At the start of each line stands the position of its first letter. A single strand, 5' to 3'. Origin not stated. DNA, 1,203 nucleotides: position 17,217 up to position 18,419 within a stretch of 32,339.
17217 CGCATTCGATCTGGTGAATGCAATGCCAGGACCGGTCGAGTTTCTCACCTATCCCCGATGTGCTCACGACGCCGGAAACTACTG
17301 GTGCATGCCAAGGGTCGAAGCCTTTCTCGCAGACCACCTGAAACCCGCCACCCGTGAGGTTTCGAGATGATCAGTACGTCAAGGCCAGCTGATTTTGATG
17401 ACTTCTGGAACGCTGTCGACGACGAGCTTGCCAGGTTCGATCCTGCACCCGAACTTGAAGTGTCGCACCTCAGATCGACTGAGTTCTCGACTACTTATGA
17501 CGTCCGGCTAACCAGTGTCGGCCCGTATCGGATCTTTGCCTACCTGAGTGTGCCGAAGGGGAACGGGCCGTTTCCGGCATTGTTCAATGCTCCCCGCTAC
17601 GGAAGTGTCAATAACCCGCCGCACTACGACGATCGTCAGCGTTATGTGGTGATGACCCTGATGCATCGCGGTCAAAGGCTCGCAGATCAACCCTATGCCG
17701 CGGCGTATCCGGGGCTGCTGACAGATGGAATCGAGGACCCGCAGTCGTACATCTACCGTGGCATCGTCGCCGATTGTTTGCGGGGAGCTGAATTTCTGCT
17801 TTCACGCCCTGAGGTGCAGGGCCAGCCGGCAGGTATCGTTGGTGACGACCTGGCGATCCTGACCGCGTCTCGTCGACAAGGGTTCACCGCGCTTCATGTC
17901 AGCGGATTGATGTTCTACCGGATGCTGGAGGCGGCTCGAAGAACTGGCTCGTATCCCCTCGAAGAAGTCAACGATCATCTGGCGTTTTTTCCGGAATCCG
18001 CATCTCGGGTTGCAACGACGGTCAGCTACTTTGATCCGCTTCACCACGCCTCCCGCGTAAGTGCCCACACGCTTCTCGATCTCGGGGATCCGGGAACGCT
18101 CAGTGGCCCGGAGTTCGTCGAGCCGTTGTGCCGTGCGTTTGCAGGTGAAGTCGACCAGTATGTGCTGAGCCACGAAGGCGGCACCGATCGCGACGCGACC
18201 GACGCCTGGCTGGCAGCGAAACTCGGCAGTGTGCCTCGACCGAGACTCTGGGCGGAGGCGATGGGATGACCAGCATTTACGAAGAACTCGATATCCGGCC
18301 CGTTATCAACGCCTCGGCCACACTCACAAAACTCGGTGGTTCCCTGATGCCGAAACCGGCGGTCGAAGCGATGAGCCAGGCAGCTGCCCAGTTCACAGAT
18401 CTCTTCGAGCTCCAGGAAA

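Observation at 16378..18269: Translationally coupled CE7 esterase paralogs that retain complementary subsets of the family signature motifs; the second has Asp at the nucleophile elbow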

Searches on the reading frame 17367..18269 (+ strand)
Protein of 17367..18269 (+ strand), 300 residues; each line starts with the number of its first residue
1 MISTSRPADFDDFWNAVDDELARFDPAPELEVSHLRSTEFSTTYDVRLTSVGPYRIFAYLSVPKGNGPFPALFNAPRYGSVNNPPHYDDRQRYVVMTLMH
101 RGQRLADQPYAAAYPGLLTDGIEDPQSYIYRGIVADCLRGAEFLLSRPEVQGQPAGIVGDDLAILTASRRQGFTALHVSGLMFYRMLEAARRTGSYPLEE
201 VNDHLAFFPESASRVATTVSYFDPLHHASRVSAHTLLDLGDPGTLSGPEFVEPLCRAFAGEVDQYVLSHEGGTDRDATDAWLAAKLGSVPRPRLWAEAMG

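Call 3: search_protein_families(library=pfam, proteins=[window:17367-18269:+], max_evalue=0.01)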
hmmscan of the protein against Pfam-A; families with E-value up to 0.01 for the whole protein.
window:17367-18269:+ (300 aa): 1 family
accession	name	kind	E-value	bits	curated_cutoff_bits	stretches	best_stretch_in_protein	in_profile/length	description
PF05448.18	AXE1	-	3.2e-18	66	21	1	5-240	19-271/321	Acetyl xylan esterase (AXE1)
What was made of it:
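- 17367..18269 (+): ORF B: a Ser-less CE7 paralog and the presumed non-catalytic partner subunit. PF05448 scores 66 bits (call 3).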

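Call 6: search_solved_structures(query=window:17367-18269:+, max_evalue=0.01, show_alignments=3)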
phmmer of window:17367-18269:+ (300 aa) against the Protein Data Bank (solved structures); distinct sequences matched with E-value up to 0.01: 12.
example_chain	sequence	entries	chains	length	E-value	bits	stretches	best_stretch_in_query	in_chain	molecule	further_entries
1vlq_A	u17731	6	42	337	4.2e-17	65.5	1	8-277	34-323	acetyl xylan esterase | Cephalosporin-C deacetylase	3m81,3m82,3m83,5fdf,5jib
1l7a_A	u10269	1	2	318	3.5e-16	62.5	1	5-248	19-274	Cephalosporin C deacetylase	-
5gma_A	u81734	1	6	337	4.5e-16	62.2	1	8-277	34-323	Cephalosporin-C deacetylase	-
1odt_C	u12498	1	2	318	5.5e-16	61.9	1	5-248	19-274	CEPHALOSPORIN C DEACETYLASE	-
1ods_A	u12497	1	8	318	7.7e-16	61.4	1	5-248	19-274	CEPHALOSPORIN C DEACETYLASE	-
3fvr_A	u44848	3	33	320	8.7e-15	57.9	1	4-249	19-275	Acetyl xylan esterase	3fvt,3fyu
2xlb_A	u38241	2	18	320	1e-14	57.7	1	4-248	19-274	ACETYL XYLAN ESTERASE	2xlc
3fyu_B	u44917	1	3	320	1e-14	57.7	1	4-249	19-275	Acetyl xylan esterase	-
3fyt_A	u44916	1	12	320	1.2e-14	57.5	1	4-249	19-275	Acetyl xylan esterase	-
3fcy_A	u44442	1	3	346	4.7e-13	52.2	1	6-241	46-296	Xylan esterase 1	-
5hfn_A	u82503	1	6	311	5.7e-13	52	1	119-277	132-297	Cephalosporin-C deacetylase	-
6agq_A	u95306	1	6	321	7.3e-12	48.3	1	8-239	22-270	acetyl xylan esterase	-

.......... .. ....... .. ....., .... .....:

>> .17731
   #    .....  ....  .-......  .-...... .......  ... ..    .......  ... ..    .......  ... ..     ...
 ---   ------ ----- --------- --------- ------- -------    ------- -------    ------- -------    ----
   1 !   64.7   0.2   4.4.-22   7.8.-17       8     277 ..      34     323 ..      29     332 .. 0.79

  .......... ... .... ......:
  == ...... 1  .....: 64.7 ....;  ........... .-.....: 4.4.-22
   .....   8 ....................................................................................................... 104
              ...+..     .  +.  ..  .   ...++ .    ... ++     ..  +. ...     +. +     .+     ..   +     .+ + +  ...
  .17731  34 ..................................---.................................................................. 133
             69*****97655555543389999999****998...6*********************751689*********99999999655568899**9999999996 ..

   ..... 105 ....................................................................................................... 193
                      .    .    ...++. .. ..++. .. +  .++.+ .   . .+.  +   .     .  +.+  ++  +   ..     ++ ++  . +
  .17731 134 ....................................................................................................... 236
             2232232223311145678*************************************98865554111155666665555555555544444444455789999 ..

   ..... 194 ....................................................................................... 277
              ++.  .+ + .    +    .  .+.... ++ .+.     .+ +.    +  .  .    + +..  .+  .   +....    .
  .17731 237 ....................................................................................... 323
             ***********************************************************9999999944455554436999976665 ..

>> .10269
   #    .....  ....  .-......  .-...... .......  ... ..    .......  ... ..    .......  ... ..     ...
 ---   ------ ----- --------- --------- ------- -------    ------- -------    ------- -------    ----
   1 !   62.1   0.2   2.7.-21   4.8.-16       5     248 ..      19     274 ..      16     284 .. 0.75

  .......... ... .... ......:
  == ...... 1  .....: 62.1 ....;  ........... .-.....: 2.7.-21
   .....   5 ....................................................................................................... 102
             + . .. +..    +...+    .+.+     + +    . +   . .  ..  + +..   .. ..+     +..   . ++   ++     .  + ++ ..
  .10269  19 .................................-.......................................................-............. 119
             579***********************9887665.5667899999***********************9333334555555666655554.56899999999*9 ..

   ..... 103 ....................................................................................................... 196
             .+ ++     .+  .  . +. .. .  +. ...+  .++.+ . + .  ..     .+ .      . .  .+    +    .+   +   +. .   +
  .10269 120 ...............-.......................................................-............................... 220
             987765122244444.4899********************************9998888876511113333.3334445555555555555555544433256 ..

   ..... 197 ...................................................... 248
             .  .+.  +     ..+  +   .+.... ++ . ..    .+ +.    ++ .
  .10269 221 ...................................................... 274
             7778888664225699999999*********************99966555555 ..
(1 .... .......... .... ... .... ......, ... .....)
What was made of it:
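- Checked: Pairwise alignments disagree on where the gap falls (call 6).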

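Call 8: find_homologous_proteins(query=window:17367-18269:+, max_evalue=0.00001)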
Query window:17367-18269:+ (300 aa): 2405 proteins with E <= 0.00001 among 4858 candidates; the best 120 are listed.
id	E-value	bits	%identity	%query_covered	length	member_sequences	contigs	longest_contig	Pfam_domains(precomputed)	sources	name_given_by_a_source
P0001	5.8e-160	549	79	99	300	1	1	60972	PF05448.19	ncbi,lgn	ncbi:hypothetical protein BH23CHL5_BH23CHL5_09370 [soil metagenome]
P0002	1.1e-151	522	73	100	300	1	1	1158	PF05448.19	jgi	jgi:cephalosporin-C deacetylase-like acetyl esterase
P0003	1.4e-148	512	71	100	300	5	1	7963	PF05448.19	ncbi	ncbi:hypothetical protein BH23CHL4_BH23CHL4_18380 [soil metagenome]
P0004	2.2e-148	511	71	100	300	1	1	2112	PF05448.19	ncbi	-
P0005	2.7e-148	511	74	100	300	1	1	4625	PF05448.19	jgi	jgi:cephalosporin-C deacetylase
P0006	7.6e-146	503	72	99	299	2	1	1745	PF05448.19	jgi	jgi:cephalosporin-C deacetylase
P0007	1.6e-145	502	72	100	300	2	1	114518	PF05448.19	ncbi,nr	ncbi:MAG: acetylxylan esterase [Thermomicrobiales bacterium]|nr:acetylxylan esterase [Thermomicrobia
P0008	1.2e-142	493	70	100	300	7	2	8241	PF05448.19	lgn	-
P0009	2.4e-141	488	70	100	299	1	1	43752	PF05448.19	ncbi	-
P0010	4.7e-140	484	69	99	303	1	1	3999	PF05448.19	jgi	jgi:cephalosporin-C deacetylase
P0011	8.6e-139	480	69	99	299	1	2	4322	PF05448.19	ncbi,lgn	ncbi:MAG: acetylxylan esterase [Thermomicrobiales bacterium]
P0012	2.8e-138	478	69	100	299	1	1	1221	PF05448.19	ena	-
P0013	2.9e-137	475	68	100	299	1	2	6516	PF05448.19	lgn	-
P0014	7.3e-128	444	66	97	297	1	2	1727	PF05448.19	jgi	jgi:cephalosporin-C deacetylase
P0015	2.2e-127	443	65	98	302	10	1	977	PF05448.19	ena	-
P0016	8.3e-126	437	66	97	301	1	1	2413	PF05448.19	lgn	-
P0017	1.3e-125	437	65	97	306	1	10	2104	PF05448.19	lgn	-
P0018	1.6e-125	436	66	97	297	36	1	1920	PF05448.19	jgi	jgi:cephalosporin-C deacetylase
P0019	3.3e-125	435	64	98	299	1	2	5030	PF05448.19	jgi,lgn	-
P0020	5.3e-125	435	64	97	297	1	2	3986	PF05448.19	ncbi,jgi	-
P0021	5.7e-125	435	63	98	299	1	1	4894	PF05448.19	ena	-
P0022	5.8e-125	435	64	97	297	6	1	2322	PF05448.19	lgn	-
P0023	1.1e-124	434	63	99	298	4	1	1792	PF05448.19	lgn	-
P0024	1.4e-124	433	65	97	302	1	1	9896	PF05448.19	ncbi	ncbi:MAG: acetylxylan esterase [Thermomicrobiales bacterium]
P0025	1.9e-124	433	64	97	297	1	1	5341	PF05448.19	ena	-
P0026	2.2e-124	433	66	98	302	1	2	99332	PF05448.19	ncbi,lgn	ncbi:MAG: acetylxylan esterase [Thermomicrobiales bacterium]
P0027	4.3e-124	432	63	98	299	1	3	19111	PF05448.19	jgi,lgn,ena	-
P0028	4.7e-124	432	63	98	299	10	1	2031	PF05448.19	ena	-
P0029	7.7e-124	431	65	98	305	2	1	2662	PF05448.19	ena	-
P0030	7.7e-124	431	63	98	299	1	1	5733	PF05448.19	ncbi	-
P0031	1.0e-123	430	64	97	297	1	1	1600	PF05448.19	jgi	-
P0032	1.3e-123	430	64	98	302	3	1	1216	PF05448.19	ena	-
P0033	1.4e-123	430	63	98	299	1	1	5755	PF05448.19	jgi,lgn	-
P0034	1.8e-123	430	66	98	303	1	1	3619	PF05448.19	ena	-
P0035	2.5e-123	429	63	97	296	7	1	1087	PF05448.19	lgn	-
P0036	2.8e-123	429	61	99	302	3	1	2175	PF05448.19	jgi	jgi:cephalosporin-C deacetylase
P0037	3.8e-123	429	64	97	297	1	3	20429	PF05448.19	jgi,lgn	-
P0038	4.0e-123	429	64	97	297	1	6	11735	PF05448.19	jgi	-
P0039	4.1e-123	428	65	97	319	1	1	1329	PF05448.19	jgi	jgi:cephalosporin-C deacetylase-like acetyl esterase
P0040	5.0e-123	428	62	99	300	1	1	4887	PF05448.19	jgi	jgi:cephalosporin-C deacetylase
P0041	5.0e-123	428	66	96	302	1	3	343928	PF05448.19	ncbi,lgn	-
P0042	8.1e-123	428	65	98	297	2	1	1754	PF05448.19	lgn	-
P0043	1.4e-122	427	63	97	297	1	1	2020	PF05448.19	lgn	-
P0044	1.5e-122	427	63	97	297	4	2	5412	PF05448.19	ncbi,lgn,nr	ncbi:MAG: acetylxylan esterase [Chloroflexota bacterium]|nr:acetylxylan esterase [Chloroflexota bact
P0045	1.6e-122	427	63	97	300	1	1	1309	PF05448.19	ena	-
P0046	1.9e-122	426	63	97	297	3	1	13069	PF05448.19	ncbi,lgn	-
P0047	2.1e-122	426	63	98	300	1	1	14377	PF05448.19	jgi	jgi:cephalosporin-C deacetylase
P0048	2.4e-122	426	63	97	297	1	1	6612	PF05448.19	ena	-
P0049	2.8e-122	426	63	97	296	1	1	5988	PF05448.19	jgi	jgi:cephalosporin-C deacetylase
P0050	2.9e-122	426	63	99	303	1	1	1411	PF05448.19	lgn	-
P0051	3.3e-122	426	62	99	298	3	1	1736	PF05448.19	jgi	jgi:cephalosporin-C deacetylase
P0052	3.6e-122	425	61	99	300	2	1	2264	PF05448.19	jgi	jgi:cephalosporin-C deacetylase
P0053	3.9e-122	425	64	98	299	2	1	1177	PF05448.19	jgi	jgi:cephalosporin-C deacetylase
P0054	5.0e-122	425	61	98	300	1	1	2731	PF05448.19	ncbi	-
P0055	5.9e-122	425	63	99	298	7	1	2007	PF05448.19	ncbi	-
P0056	7.0e-122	424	65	97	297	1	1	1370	PF05448.19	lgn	-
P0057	7.1e-122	424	63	97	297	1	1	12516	PF05448.19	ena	-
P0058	8.7e-122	424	65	96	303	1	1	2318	PF05448.19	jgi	-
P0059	1.0e-121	424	63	97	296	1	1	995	PF05448.19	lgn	-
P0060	1.6e-121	423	63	99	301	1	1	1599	PF05448.19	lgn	-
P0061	2.7e-121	422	65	98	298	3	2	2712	PF05448.19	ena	-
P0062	2.7e-121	422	64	95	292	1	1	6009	PF05448.19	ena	-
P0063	3.4e-121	422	62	98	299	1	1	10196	PF05448.19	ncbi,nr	ncbi:MAG: acetylxylan esterase [Chloroflexota bacterium]|nr:acetylxylan esterase [Chloroflexota bact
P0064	3.8e-121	422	63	98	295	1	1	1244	PF05448.19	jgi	jgi:cephalosporin-C deacetylase-like acetyl esterase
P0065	4.3e-121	422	63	98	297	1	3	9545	PF05448.19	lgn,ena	-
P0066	5.6e-121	421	63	98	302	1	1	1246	PF05448.19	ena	-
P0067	6.6e-121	421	61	98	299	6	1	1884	PF05448.19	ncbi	-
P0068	9.3e-121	421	63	97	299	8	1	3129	PF05448.19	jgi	jgi:cephalosporin-C deacetylase-like acetyl esterase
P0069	1.1e-120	420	63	98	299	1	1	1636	PF05448.19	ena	-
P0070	1.3e-120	420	60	98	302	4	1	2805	PF05448.19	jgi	jgi:cephalosporin-C deacetylase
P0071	1.4e-120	420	63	99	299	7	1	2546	PF05448.19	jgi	jgi:cephalosporin-C deacetylase-like acetyl esterase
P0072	1.5e-120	420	65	96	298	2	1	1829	PF05448.19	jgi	jgi:cephalosporin-C deacetylase-like acetyl esterase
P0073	1.6e-120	420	63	99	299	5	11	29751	PF05448.19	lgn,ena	-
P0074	1.8e-120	420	61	99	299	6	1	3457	PF05448.19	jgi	-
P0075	1.8e-120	420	62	97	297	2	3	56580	PF05448.19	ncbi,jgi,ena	-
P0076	1.9e-120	420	61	98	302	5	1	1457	PF05448.19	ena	-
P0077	1.9e-120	420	60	99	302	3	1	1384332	PF05448.19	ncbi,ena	-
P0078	2.0e-120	420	63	100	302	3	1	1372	PF05448.19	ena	-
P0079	2.3e-120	419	61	98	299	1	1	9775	PF05448.19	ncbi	-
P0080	2.5e-120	419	62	97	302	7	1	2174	PF05448.19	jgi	jgi:cephalosporin-C deacetylase-like acetyl esterase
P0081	3.0e-120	419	61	99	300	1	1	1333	PF05448.19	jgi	jgi:cephalosporin-C deacetylase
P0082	3.2e-120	419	62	97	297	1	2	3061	PF05448.19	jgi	jgi:cephalosporin-C deacetylase-like acetyl esterase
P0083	3.3e-120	419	62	99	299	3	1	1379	PF05448.19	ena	-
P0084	3.5e-120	419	60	99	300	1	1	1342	PF05448.19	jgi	jgi:cephalosporin-C deacetylase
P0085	3.9e-120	419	62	98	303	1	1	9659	PF05448.19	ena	-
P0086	3.9e-120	419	63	96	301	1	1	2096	PF05448.19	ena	-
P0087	4.1e-120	419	63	98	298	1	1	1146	PF05448.19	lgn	-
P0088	4.1e-120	419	63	98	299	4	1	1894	PF05448.19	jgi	jgi:cephalosporin-C deacetylase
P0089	4.7e-120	418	62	97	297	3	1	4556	PF05448.19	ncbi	-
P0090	5.5e-120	418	62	97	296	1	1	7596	PF05448.19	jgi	jgi:cephalosporin-C deacetylase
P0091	5.9e-120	418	62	98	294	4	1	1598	PF05448.19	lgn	-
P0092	6.2e-120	418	63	96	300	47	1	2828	PF05448.19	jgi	jgi:cephalosporin-C deacetylase-like acetyl esterase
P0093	7.0e-120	418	62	99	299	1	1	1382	PF05448.19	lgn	-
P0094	7.5e-120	418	62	96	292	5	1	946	PF05448.19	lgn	-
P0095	8.9e-120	418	62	99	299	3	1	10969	PF05448.19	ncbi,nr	ncbi:MAG TPA: acetylxylan esterase [Roseiflexaceae bacterium]|nr:acetylxylan esterase [Roseiflexacea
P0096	9.2e-120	417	64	97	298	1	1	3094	PF05448.19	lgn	-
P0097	9.2e-120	417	63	97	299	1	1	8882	PF05448.19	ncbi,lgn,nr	ncbi:MAG TPA: acetylxylan esterase [Roseiflexaceae bacterium]|nr:acetylxylan esterase [Roseiflexacea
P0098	1.2e-119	417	63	99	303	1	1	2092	PF05448.19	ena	-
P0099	1.3e-119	417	63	98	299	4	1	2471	PF05448.19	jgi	jgi:cephalosporin-C deacetylase-like acetyl esterase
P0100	1.6e-119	417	61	99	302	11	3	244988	PF05448.19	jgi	-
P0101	2.1e-119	416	63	97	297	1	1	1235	PF05448.19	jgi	jgi:cephalosporin-C deacetylase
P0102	2.3e-119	416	62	98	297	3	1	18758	PF05448.19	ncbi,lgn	-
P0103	3.2e-119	416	61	99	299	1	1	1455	PF05448.19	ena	-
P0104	3.9e-119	415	62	98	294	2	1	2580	PF05448.19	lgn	-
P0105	4.5e-119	415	63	98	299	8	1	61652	PF05448.19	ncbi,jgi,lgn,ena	-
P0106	6.0e-119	415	65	95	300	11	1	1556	PF05448.19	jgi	jgi:cephalosporin-C deacetylase-like acetyl esterase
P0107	8.2e-119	414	62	97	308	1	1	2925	PF05448.19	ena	-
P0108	8.9e-119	414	63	97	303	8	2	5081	PF05448.19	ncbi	-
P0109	9.0e-119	414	64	97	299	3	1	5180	PF05448.19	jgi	jgi:cephalosporin-C deacetylase-like acetyl esterase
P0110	9.2e-119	414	61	98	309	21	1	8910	PF05448.19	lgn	-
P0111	1.1e-118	414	62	98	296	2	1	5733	PF05448.19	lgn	-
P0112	1.2e-118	414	61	99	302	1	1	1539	PF05448.19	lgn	-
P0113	1.5e-118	414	62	97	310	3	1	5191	PF05448.19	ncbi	-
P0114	1.6e-118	413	62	97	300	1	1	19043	PF05448.19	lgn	-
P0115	1.9e-118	413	59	99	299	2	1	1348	PF05448.19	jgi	jgi:cephalosporin-C deacetylase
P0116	2.2e-118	413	60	98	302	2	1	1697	PF05448.19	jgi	jgi:cephalosporin-C deacetylase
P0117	2.2e-118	413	60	98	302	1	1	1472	PF05448.19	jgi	jgi:cephalosporin-C deacetylase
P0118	2.6e-118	413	62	98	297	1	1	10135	PF05448.19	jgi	jgi:cephalosporin-C deacetylase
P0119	2.7e-118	413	63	97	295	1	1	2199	PF05448.19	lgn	-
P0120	2.8e-118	413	62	96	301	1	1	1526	PF05448.19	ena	-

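Call 12: search_protein_families(library=ncbifam, proteins=[window:17367-18269:+], max_evalue=0.001)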
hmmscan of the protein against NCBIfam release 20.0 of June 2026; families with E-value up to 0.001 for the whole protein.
window:17367-18269:+ (300 aa): 0 families

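Call 15: find_related_loci(query=A1, collection=genome_contigs, flank=8000)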
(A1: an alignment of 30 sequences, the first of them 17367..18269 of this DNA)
Query A1 (300 aa) in genome_contigs; peptide patterns used: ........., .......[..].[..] (x = any residue, [..] = any of these).
299 stretches matched a pattern; 287 encode a relative of the query (tblastn E <= 1e-3); the best 80 are kept; 80 distinct loci.
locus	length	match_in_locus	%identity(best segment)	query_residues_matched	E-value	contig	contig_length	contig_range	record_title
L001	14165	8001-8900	72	1-300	2e-148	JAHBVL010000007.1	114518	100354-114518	MAG: Thermomicrobiales bacterium isolate ACE_CHL14 CHL14_7, whole genome shotgun sequence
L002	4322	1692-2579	69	4-299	2e-145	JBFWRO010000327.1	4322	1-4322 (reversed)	MAG: Thermomicrobiales bacterium isolate CA_2019_TPBF_208 NODE_77196_length_4322_cov_3.050536_TPBF, whole genome shotgun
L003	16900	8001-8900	69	1-300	1e-138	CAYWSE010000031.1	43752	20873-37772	MAG TPA_asm: uncultured Sphaerobacteraceae bacterium isolate SRP344714_co2_465 genome assembly, contig: NODE_2019_length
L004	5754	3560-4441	65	2-295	2e-129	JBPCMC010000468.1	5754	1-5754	MAG: Thermomicrobiales bacterium isolate TH_ant_mag_94 S1Ck127_9696245_flag_0_multi_6.8550_len_5754, whole genome shotgu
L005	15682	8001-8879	66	3-295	9e-127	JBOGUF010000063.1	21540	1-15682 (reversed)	MAG: Thermomicrobiales bacterium isolate M3-S_metabat2.bin.186 k127_1682319, whole genome shotgun sequence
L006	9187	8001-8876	65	4-295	9e-127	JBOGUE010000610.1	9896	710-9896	MAG: Thermomicrobiales bacterium isolate M3-S_metawrap_bin.154 k127_627816, whole genome shotgun sequence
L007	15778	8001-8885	63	1-295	2e-125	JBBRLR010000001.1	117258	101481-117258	MAG: Thermomicrobiales bacterium isolate La1_maxbin2.054 LA1C_X2.054_k141_936481L_117258_cov_27.9355, whole genome shotg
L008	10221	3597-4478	63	2-295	4e-125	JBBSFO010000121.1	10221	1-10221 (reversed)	MAG: Thermomicrobiales bacterium isolate LS1_sbin.90 LS1_sbin.90_K_158637_L_10221_cov_15.4880, whole genome shotgun sequ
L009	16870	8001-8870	66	7-295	1e-124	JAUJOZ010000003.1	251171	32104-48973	MAG: Thermomicrobiales bacterium isolate YX3bin31 opera_contig_110, whole genome shotgun sequence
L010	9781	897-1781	62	1-295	2e-124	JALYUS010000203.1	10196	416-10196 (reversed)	MAG: Chloroflexota bacterium isolate LAG bin23 SD1463-65_k127_1127661, whole genome shotgun sequence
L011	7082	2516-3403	63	1-296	3e-124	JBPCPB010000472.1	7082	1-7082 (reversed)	MAG: Thermomicrobiales bacterium isolate TH_ant_mag_171 S1Ck127_4310954_flag_0_multi_4.7475_len_7082, whole genome shotg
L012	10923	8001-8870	62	6-295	5e-123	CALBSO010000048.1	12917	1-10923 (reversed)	MAG TPA_asm: uncultured Thermomicrobia bacterium isolate SRR5457059_bin.136_CONCOCT_v1.1_MAG genome assembly, contig: ER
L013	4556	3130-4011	61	2-295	6e-124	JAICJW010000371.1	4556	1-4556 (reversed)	MAG: Chloroflexia bacterium isolate GZL_HY_2_bin.18 k141_502040_length_4556_cov_13.0000, whole genome shotgun sequence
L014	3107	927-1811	63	1-295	5e-127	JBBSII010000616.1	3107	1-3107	MAG: Thermomicrobiales bacterium isolate LS3_sbin.30 LS3_sbin.30_K_530327_L_3107_cov_32.2758, whole genome shotgun seque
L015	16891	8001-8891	60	2-298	7e-123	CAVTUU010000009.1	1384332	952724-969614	MAG: uncultured Chloroflexia bacterium isolate MFD04944.bin.2.67 genome assembly, contig: contig_63655, whole genome sho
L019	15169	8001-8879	63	5-295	6e-121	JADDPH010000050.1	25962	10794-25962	MAG: Sphaerobacteraceae bacterium isolate LC2_1 AB19_LC2_380_length_26023_cov_45, whole genome shotgun sequence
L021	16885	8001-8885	61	1-295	9e-119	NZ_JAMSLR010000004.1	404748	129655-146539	Thermalbibacter longus strain CFH 74404 Scaffold4, whole genome shotgun sequence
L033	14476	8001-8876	58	6-297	2e-113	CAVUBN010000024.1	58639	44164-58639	MAG: uncultured Chloroflexia bacterium isolate MFD05684.bin.2.170 genome assembly, contig: contig_88625, whole genome sh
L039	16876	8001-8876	57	6-297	6e-112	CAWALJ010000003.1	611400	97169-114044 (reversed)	MAG: uncultured Chloroflexia bacterium isolate MFD01721.bin.1.89 genome assembly, contig: contig_26278, whole genome sho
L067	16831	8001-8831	55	8-286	5e-94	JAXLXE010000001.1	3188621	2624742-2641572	MAG: Chloroflexota bacterium isolate STL-CHL41 C1.226.fa-1, whole genome shotgun sequence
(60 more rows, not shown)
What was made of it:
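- Orthologs are 51-79% identical across phyla (calls 8, 15).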

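Call 17: find_encoding_contigs(protein=P0077, flank=10000, max_places=2)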
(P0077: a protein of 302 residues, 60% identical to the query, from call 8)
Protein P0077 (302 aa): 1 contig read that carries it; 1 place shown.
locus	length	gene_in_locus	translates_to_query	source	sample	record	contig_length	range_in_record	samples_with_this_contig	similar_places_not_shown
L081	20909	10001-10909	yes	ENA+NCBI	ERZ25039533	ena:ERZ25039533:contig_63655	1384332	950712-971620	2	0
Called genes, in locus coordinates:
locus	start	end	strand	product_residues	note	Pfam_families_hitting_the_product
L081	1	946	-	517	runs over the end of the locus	PF00370:FGGY_N, PF02782:FGGY_C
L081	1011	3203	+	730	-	PF04879:Molybdop_Fe4S4, PF00384:Molybdopterin, PF01568:Molydop_binding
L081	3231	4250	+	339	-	PF02463:SMC_N (faint), PF00005:ABC_tran, PF13304:AAA_21, PF08352:oligo_HPY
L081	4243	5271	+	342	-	PF00005:ABC_tran, PF08352:oligo_HPY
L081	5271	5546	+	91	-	-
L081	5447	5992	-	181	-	PF12773:DZR (weak), PF13240:Zn_Ribbon_1, PF24463:DUF7577 (weak), PF03703:bPH_2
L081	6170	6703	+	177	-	PF00390:malic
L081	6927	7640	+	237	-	-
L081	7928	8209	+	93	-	-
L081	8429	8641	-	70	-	-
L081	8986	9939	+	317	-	PF05448:AXE1, PF02129:Peptidase_S15 (faint), PF00326:Peptidase_S9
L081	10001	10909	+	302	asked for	PF05448:AXE1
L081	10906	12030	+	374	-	PF03841:SelA (faint), PF00266:Aminotran_5 (weak)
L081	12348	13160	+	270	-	-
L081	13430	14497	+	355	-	PF00356:LacI, PF00532:Peripla_BP_1, PF13407:Peripla_BP_4, PF13377:Peripla_BP_3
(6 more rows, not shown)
